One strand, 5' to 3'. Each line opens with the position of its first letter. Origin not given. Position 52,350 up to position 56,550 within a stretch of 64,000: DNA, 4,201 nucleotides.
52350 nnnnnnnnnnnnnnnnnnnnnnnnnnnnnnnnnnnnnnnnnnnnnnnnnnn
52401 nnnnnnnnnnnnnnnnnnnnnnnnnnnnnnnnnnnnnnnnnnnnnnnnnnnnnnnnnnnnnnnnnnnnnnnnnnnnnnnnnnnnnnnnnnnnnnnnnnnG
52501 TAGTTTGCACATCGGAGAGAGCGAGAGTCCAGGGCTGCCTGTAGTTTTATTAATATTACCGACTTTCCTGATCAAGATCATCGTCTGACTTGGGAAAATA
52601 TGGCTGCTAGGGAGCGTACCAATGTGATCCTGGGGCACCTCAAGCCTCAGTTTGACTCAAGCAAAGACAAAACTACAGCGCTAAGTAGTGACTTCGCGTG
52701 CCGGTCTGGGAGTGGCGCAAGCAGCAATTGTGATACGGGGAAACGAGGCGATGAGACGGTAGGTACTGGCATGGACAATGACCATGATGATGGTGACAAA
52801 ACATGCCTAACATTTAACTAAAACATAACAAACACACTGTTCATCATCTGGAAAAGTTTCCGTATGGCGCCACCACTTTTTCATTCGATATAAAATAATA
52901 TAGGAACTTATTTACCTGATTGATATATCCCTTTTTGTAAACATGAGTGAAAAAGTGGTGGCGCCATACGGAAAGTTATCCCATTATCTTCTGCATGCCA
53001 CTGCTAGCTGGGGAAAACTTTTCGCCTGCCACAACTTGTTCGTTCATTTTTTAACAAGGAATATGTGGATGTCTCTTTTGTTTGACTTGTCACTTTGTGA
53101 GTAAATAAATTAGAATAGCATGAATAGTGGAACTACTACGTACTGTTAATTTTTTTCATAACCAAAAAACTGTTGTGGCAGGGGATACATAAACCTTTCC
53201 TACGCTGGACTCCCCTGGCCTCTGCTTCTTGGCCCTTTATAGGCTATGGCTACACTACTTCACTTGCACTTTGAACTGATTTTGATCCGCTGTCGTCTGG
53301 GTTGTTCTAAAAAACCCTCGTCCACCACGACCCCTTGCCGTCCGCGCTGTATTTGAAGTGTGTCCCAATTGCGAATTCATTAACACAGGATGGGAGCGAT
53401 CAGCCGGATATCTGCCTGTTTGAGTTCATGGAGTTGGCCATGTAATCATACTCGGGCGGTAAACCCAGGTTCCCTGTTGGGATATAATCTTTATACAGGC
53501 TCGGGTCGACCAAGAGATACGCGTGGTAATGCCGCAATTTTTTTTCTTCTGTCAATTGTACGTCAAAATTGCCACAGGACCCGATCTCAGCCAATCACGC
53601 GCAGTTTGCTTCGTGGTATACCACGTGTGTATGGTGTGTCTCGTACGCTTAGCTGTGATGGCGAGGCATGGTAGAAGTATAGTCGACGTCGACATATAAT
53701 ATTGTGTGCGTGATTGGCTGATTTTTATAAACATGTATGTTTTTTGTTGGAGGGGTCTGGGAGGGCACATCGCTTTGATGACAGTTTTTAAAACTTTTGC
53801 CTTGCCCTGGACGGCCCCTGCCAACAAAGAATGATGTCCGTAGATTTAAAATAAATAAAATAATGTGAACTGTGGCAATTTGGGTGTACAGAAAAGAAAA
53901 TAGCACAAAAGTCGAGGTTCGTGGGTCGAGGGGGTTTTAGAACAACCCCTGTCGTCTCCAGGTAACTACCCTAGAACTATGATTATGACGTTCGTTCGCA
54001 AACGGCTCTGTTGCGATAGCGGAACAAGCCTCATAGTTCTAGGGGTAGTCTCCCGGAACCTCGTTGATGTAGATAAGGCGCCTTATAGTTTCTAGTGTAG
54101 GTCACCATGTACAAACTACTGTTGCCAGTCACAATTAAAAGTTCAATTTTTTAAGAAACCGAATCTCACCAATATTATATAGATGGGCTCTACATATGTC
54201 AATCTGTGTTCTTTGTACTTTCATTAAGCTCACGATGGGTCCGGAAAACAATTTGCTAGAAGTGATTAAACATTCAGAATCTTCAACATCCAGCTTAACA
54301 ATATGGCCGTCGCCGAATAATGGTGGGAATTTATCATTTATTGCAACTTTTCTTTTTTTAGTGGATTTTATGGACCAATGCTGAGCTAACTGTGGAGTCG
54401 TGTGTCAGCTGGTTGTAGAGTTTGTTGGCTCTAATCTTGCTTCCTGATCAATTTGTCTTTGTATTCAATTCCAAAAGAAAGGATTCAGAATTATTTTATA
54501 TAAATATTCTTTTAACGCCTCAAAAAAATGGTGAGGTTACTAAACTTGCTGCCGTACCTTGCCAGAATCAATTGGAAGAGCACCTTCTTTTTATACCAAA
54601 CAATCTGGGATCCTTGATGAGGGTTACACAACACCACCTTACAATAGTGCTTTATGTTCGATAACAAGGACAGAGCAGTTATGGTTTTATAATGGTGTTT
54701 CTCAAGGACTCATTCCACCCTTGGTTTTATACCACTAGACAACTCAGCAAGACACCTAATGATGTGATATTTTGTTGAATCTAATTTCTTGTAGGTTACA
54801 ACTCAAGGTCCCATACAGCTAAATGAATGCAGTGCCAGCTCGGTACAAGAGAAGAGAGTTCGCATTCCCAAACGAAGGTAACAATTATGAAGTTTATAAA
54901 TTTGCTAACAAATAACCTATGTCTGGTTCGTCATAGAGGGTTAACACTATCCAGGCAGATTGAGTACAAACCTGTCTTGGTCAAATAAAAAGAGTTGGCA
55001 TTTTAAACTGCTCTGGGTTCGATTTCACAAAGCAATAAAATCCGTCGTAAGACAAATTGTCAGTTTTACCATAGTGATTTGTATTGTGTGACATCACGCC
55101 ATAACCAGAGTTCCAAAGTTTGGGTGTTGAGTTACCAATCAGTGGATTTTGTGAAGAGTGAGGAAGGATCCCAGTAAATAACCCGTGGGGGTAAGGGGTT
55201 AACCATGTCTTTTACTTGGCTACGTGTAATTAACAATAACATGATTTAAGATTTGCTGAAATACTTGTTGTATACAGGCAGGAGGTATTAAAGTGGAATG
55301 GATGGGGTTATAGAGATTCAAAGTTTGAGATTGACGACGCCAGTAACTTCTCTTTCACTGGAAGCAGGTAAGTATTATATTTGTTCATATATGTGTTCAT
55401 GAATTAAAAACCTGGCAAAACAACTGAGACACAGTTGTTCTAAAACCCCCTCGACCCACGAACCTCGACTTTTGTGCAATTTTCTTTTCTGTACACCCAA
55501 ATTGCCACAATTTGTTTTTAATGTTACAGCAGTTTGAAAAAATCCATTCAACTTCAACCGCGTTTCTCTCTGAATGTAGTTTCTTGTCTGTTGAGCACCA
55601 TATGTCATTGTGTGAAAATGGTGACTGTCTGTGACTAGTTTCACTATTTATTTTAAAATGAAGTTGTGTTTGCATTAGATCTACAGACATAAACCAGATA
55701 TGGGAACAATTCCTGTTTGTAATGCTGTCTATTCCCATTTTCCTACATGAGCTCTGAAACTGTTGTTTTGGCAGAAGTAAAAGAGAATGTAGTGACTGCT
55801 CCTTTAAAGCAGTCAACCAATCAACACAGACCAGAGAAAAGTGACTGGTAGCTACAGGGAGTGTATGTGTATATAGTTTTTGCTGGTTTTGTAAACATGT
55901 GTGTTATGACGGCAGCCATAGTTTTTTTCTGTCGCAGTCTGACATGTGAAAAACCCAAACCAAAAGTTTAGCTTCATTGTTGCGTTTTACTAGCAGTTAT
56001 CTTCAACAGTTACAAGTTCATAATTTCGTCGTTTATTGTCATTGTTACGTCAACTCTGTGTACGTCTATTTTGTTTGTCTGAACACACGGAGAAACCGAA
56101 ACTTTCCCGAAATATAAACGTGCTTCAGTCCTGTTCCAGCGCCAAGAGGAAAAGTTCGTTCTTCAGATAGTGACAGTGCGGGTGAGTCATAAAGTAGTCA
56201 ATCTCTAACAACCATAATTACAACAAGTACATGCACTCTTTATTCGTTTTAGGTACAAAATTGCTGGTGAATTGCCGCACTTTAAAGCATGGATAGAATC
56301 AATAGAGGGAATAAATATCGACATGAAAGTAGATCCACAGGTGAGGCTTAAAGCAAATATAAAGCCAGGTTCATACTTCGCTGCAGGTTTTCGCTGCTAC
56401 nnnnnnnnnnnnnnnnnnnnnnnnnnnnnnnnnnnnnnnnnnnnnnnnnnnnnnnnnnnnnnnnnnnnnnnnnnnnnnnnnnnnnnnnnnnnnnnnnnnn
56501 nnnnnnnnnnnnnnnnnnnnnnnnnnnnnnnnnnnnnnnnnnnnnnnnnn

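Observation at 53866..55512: Inverted repeat pair in AGPS introns 1 and 3 bracketing exons 2 and 3, a possible back-splicing (circRNA) substrate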

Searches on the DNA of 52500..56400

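Call 12: search_rna_families(source=window, start=52500, end=56400, threshold=evalue, max_evalue=1)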
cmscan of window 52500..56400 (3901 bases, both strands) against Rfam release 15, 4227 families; matches with E-value up to 1: 5.
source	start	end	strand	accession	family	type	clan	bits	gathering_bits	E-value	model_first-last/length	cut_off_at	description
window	52853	52978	+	RF04170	MIR7723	Gene; miRNA;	-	44.2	200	9.6e-07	1-235/235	no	MIR7723 microRNA precursor family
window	52854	52978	+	RF03926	MIR1435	Gene; miRNA;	-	37.6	94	0.0034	1-186/186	no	MIR1435 microRNA precursor family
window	52879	52950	+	RF00530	snoMe28S-Cm2645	Gene; snRNA; snoRNA; CD-box;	CL00069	24.1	48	0.12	1-75/75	no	Small nucleolar RNA Me28S-Cm2645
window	56227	56289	-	RF00180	REN-SRE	Cis-reg;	-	20.5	41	0.095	1-37/37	no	Renin stability regulatory element (REN-SRE)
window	55609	55769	+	RF00022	GcvB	Gene;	-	18.3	42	0.68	1-204/204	no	GcvB RNA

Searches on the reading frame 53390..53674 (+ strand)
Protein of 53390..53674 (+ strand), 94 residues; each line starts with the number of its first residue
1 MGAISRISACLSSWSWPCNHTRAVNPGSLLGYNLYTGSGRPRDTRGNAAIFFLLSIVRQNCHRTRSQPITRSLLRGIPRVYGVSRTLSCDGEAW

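Call 50: search_protein_families(library=pfam, proteins=[window:53390-53674:+], max_evalue=1)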
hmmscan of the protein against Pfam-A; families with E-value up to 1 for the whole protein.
window:53390-53674:+ (94 aa): 0 families

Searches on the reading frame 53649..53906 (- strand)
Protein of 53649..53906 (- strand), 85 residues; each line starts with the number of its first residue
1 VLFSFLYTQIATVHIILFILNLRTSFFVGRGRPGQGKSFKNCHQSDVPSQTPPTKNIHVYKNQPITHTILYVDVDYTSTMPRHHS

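Call 50: search_protein_families(library=pfam, proteins=[window:53649-53906:-], max_evalue=1)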
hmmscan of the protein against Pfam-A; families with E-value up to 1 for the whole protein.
window:53649-53906:- (85 aa): 0 families

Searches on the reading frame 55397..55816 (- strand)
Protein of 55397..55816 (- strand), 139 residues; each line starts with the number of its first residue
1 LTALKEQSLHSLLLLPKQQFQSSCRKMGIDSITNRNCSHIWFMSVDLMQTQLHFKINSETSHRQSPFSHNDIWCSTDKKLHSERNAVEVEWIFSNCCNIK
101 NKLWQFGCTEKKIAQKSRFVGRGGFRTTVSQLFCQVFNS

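Call 19: find_encoding_contigs(protein=window:55397-55816:-, flank=5000, max_places=6)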
Protein window:55397-55816:- (139 aa): no gene with exactly this product is on record in the collection.
